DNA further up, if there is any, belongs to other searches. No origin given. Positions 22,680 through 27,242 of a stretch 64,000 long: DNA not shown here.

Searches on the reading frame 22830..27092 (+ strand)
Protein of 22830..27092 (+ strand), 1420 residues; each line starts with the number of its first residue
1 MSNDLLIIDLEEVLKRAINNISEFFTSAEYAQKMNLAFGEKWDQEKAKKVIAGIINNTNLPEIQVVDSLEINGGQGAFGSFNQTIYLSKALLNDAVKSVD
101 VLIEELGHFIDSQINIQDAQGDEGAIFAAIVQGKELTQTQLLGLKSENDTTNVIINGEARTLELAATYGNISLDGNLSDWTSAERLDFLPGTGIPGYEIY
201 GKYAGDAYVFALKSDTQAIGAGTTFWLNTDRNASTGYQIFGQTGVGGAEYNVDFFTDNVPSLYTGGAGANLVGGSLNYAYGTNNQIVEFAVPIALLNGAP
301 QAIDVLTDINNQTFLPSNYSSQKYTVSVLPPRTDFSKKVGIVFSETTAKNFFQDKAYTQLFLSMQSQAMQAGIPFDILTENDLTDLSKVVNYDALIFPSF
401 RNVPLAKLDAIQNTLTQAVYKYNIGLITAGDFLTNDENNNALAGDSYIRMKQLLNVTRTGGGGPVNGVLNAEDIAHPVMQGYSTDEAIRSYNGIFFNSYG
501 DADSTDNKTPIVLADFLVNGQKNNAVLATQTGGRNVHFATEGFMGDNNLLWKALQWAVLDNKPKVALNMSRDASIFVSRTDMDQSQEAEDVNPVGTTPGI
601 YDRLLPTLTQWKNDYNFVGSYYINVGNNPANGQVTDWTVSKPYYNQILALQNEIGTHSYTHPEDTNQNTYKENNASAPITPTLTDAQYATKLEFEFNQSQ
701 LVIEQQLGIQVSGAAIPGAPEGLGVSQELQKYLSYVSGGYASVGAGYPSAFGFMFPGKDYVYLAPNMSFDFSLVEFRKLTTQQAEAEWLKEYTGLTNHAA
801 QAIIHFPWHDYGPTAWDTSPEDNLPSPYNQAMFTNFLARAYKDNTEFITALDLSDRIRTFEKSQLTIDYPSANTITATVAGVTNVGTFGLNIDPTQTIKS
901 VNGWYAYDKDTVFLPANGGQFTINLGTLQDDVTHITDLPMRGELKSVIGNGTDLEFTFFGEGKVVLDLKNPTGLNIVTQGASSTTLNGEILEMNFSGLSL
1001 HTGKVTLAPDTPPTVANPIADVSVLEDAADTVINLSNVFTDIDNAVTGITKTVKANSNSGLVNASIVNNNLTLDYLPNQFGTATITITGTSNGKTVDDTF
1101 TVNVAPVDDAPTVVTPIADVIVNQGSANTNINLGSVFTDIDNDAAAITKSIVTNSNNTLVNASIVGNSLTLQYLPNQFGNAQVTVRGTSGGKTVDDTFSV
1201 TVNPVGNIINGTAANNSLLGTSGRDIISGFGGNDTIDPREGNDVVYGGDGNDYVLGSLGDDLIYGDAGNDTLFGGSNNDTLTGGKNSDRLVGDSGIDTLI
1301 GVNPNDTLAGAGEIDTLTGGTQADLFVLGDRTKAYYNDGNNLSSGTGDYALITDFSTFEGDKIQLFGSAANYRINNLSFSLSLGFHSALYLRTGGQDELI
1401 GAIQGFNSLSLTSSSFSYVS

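Call 6: search_protein_families(library=pfam, proteins=[window:22830-27092:+], max_evalue=0.01)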
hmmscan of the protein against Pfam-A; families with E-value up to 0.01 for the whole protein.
window:22830-27092:+ (1420 aa): 1 family
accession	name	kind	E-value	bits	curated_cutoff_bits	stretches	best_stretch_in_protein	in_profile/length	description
PF00353.25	HemolysinCabind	-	7.4e-20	71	23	4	1246-1281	1-36/36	RTX calcium-binding nonapeptide repeat (4 copies)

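Call 7: search_protein_families(library=ncbifam, proteins=[window:22830-27092:+], max_evalue=0.01)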
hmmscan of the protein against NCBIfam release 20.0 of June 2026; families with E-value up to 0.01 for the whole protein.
window:22830-27092:+ (1420 aa): 6 families
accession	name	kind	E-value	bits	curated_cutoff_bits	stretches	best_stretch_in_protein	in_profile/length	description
NF033943.0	RTX_toxin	subfamily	1.3e-16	60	1000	1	1202-1330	666-794/930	RTX family hemolysin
NF046115.1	Ca_rpt_SMc04171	equivalog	1.6e-16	60.6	625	2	1211-1288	410-487/574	SMc04171 family calcium-binding repeat protein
NF033203.1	entero_EhxA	exception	1.6e-14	53.1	2000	1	1205-1330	702-826/997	enterohemolysin EhxA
NF053766.1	ZapA_metallo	exception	1e-07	31.4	940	2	1241-1297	338-394/483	ZapA family metalloprotease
NF035945.1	Zn_serralysin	subfamily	1.1e-06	28.1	500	2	1240-1280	326-366/462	serralysin family metalloprotease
NF050046.1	PueAB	exception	0.00077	18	670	1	1209-1253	372-416/616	polyurethane esterase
